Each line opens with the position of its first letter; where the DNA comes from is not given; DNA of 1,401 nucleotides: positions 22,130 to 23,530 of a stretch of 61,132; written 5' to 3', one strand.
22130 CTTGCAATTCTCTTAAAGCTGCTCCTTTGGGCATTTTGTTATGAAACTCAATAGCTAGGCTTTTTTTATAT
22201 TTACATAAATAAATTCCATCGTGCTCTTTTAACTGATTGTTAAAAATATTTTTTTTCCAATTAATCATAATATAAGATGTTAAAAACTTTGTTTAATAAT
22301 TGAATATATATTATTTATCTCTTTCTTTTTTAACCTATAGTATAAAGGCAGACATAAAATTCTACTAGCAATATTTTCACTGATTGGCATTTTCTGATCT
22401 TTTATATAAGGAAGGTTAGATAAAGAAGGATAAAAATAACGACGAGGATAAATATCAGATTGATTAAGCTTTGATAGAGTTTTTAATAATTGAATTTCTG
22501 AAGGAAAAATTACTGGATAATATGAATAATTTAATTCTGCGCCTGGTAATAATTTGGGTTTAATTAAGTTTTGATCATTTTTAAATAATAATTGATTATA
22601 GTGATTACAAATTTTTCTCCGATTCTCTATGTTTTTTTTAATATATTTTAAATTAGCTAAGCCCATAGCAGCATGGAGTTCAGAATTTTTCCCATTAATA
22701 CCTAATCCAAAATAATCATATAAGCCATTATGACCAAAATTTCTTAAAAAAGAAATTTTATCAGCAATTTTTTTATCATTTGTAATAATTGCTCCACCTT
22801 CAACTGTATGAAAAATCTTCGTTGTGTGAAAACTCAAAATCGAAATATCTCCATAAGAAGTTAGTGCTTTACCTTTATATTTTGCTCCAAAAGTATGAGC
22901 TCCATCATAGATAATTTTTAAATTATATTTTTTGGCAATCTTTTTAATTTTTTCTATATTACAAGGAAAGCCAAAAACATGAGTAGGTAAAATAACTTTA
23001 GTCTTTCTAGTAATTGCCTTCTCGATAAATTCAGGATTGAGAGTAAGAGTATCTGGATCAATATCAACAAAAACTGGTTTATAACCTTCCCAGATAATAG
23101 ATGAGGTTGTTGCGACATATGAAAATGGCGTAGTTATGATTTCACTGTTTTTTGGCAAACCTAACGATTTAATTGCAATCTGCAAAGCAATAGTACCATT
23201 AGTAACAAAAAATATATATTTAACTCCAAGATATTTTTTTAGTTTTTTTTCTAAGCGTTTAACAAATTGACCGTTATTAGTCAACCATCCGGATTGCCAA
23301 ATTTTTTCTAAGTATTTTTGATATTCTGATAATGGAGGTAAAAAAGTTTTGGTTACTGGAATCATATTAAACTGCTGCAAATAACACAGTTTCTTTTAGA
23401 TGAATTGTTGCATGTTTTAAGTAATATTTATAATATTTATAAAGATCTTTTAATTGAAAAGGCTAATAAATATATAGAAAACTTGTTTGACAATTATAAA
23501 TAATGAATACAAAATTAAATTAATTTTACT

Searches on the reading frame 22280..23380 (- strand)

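Call 53: search_protein_families(library=ncbifam, max_evalue=1e-20, proteins=[window:22280-23380:-])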
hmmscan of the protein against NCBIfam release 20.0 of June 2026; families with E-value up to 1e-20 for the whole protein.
window:22280-23380:- (366 aa): 7 families
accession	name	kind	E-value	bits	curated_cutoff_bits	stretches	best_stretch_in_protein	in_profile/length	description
TIGR04427.1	PLP_DesI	equivalog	1.9e-68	231.3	650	1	21-363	35-380/390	dTDP-4-dehydro-6-deoxyglucose aminotransferase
TIGR04181.1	NHT_00031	hypoth_equivalog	6.7e-66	222.6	420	1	20-345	12-357/359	LegC family aminotransferase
TIGR03588.1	PseC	equivalog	1.9e-65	221.3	423.5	1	25-364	18-378/380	UDP-4-amino-4,6-dideoxy-N-acetyl-beta-L-altrosamine transaminase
NF008687.0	PRK11706.1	equivalog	4.7e-61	206.6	375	1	19-364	12-372/375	dTDP-4-amino-4,6-dideoxygalactose transaminase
TIGR02379.1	ECA_wecE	subfamily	7.5e-48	163.2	434.85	1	18-364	11-373/376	dTDP-4-amino-4,6-dideoxy-D-glucose transaminase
NF008658.2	PRK11658.1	equivalog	3.2e-47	161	631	1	24-362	20-373/379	UDP-4-amino-4-deoxy-L-arabinose aminotransferase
NF011936.0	PRK15407.1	equivalog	1.1e-45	156.1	423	1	31-218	59-253/440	lipopolysaccharide biosynthesis protein RfbH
